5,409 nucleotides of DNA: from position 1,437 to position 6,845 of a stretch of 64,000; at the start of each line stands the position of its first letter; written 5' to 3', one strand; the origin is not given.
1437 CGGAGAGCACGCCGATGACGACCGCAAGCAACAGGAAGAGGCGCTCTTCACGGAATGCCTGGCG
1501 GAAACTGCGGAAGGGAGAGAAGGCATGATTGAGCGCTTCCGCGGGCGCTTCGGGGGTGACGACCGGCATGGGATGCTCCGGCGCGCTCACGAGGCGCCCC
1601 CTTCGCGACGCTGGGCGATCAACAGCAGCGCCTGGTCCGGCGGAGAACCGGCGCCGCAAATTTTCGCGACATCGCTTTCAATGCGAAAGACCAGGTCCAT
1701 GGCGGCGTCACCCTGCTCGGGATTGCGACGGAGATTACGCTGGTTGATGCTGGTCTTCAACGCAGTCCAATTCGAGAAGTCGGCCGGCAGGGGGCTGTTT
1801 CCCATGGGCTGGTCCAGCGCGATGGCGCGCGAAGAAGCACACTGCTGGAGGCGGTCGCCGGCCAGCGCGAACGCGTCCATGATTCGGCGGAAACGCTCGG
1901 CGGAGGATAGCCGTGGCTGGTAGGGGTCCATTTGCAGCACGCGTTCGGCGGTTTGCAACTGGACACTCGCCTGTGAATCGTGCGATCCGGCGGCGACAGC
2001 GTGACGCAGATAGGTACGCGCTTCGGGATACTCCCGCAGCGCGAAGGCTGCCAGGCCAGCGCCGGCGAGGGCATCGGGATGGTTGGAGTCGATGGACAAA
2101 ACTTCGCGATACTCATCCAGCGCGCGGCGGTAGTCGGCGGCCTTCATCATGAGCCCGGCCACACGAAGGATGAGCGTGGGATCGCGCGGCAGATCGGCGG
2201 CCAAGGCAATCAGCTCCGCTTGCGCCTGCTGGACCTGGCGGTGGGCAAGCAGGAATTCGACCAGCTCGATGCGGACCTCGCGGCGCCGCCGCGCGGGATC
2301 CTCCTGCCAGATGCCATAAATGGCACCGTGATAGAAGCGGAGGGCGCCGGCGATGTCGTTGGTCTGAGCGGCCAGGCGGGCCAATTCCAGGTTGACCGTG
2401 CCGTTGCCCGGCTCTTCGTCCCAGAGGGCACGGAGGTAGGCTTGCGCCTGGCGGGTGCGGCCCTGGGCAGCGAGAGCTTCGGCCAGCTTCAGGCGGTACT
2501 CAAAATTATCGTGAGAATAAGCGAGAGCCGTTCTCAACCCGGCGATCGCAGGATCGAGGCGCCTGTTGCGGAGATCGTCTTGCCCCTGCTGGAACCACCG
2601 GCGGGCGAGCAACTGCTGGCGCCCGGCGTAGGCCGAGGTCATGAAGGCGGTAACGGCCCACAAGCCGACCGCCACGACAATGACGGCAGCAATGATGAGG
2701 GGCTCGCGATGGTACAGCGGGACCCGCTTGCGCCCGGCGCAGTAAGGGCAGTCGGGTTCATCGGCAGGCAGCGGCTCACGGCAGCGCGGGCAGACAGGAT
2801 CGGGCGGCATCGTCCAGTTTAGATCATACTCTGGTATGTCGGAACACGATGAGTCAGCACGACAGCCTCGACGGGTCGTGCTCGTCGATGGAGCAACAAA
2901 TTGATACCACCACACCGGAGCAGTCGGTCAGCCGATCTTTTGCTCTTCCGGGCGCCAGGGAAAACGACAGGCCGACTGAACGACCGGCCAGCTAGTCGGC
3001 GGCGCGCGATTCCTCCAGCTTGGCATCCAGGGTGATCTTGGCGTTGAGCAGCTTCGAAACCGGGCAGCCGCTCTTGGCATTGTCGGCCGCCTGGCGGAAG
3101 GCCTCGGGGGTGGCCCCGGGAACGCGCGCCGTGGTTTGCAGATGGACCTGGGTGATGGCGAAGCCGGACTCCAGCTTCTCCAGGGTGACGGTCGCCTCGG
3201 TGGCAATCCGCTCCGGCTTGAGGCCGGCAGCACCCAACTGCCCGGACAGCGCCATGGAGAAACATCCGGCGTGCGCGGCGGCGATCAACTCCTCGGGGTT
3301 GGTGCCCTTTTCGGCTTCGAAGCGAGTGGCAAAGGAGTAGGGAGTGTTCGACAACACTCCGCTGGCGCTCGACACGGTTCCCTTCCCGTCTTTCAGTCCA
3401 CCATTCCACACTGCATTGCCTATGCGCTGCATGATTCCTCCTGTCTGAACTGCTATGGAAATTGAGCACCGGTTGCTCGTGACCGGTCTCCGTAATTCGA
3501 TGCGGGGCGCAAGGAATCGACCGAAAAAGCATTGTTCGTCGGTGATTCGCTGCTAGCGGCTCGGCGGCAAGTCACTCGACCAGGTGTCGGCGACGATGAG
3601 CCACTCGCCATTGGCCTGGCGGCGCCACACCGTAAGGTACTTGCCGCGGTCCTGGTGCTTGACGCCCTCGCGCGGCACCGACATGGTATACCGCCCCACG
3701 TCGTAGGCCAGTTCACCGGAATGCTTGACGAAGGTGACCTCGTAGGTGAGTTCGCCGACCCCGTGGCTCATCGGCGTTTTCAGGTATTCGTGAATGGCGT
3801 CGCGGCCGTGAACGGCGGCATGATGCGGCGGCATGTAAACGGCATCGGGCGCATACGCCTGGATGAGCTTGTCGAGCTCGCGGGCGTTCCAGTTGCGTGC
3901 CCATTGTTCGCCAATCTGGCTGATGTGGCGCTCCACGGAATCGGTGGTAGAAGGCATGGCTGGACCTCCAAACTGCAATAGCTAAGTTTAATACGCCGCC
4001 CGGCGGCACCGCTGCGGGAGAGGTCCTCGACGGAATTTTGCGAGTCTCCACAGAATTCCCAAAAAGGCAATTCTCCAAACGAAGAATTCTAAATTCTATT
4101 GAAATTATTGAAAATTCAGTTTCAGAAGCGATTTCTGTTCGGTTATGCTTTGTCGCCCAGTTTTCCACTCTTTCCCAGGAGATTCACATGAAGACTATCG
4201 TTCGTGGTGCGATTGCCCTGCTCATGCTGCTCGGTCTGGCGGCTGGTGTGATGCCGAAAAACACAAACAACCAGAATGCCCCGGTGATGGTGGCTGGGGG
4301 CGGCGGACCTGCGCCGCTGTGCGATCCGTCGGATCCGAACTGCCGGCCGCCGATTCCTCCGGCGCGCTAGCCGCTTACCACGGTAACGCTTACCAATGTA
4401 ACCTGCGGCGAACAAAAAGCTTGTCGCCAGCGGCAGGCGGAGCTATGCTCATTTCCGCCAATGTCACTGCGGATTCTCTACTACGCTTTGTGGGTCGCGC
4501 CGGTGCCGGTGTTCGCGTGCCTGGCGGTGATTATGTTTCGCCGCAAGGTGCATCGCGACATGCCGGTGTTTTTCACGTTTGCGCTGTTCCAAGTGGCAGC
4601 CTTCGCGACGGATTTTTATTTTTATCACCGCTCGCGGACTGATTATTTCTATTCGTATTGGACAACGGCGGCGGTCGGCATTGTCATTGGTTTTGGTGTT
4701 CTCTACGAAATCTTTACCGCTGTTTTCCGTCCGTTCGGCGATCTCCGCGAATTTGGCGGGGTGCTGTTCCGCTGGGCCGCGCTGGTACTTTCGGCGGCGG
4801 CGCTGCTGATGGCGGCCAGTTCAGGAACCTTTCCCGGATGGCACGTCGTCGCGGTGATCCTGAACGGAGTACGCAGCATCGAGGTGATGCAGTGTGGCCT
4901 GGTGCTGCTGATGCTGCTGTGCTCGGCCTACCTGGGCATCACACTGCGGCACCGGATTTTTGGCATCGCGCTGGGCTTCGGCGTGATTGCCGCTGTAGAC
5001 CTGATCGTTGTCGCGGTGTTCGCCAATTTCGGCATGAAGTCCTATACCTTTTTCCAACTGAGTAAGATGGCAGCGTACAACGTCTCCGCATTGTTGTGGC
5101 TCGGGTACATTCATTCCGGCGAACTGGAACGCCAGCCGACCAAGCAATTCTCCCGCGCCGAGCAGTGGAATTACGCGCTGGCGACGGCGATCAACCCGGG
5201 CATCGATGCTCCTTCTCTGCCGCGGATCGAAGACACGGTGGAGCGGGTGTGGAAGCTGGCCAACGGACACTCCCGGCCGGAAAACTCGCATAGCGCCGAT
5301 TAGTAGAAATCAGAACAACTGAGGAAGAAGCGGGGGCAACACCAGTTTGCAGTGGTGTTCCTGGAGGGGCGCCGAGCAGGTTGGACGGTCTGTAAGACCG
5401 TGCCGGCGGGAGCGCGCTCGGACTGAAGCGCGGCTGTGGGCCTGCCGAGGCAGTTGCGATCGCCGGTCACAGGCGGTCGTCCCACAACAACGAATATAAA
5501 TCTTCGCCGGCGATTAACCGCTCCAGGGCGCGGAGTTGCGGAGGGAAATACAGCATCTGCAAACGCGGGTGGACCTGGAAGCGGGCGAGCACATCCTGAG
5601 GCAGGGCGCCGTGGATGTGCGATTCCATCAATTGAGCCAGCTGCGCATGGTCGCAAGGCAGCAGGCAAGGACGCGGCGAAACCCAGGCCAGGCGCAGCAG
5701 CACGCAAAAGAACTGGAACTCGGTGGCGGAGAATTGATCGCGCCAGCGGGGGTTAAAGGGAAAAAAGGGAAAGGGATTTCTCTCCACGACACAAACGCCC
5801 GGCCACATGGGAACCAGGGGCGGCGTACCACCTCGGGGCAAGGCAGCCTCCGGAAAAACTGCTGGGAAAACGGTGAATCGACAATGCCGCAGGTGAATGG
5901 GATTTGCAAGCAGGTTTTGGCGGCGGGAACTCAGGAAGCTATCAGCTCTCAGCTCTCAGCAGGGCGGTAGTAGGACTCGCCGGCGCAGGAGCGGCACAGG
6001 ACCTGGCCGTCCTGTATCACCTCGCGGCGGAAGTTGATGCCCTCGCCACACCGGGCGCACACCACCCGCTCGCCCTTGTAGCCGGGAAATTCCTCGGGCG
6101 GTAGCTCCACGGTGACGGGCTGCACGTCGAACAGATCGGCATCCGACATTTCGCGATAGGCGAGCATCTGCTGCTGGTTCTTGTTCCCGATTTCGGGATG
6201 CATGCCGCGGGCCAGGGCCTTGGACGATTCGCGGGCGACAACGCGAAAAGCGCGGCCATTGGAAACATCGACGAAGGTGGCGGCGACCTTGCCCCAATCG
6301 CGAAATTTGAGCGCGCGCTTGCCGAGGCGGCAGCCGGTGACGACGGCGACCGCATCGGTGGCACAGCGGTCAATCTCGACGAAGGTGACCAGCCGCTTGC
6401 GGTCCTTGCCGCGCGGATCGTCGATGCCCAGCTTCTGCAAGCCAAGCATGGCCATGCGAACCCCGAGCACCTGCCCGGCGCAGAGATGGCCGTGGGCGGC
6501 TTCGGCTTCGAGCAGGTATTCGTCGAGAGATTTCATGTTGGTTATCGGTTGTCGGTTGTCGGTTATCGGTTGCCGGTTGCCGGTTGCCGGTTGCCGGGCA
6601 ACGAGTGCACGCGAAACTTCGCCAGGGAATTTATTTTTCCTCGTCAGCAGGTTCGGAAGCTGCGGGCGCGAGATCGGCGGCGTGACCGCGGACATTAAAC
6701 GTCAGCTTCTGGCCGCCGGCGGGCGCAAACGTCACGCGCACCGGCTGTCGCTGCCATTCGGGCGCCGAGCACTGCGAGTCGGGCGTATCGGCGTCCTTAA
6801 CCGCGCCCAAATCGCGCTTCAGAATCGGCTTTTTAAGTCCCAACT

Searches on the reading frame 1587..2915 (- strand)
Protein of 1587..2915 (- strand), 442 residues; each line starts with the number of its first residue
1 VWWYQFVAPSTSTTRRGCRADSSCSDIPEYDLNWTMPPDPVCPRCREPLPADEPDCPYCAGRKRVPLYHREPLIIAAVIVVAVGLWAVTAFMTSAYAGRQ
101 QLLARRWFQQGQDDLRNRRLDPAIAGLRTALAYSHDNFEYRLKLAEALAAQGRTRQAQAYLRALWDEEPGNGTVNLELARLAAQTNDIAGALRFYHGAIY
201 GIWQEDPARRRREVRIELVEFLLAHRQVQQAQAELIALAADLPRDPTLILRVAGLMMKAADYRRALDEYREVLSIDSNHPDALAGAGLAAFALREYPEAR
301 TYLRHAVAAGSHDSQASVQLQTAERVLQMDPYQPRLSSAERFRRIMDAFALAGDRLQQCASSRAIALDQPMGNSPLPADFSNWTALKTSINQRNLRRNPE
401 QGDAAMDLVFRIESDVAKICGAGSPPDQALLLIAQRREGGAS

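Call 76: search_protein_families(library=pfam, proteins=[window:1587-2915:-], max_evalue=0.0001)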
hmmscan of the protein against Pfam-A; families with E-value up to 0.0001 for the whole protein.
window:1587-2915:- (442 aa): 9 families
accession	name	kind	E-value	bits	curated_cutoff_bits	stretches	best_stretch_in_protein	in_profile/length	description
PF14559.12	TPR_19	-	5.9e-18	65.4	25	2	148-194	1-47/68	Tetratricopeptide repeat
PF13432.12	TPR_16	-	5e-10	40.1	32.7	1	258-313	9-64/65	Tetratricopeptide repeat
PF07719.23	TPR_2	-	4.5e-08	33.1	27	0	281-308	2-29/34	Tetratricopeptide repeat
PF13414.12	TPR_11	-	1.7e-07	31.2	26.8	0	120-152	10-42/42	TPR repeat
PF23914.1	TPR_CcmH_CycH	-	1.9e-07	31.5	42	1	104-207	50-156/158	Cytochrome c-type biogenesis protein H TPR domain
PF13428.12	TPR_14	-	1.4e-06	28.8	23.5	0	139-181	2-44/44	Tetratricopeptide repeat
PF14561.12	TPR_20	-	2.5e-06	28.2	25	0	121-160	5-44/90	Tetratricopeptide repeat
PF12895.13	ANAPC3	-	1.2e-05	25.9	27.2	0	241-305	18-81/82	Anaphase-promoting complex, cyclosome, subunit 3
PF24575.1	TPR_Slam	-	2.1e-05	25.3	35.2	0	149-187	58-96/104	Surface lipoprotein assembly modifier, N-terminal TPR repeats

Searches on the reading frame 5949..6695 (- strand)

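Call 76: search_protein_families(library=pfam, proteins=[window:5949-6695:-], max_evalue=0.0001)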
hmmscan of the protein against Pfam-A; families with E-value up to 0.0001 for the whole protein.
window:5949-6695:- (248 aa): 2 families
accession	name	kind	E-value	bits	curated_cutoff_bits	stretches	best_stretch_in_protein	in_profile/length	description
PF02663.19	FmdE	-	5.7e-33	114.3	22.9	1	68-189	2-132/133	FmdE, Molybdenum formylmethanofuran dehydrogenase operon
PF01258.23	zf-dskA_traR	-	1.1e-07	32.1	24.9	1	211-243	5-36/36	Prokaryotic dksA/traR C4-type zinc finger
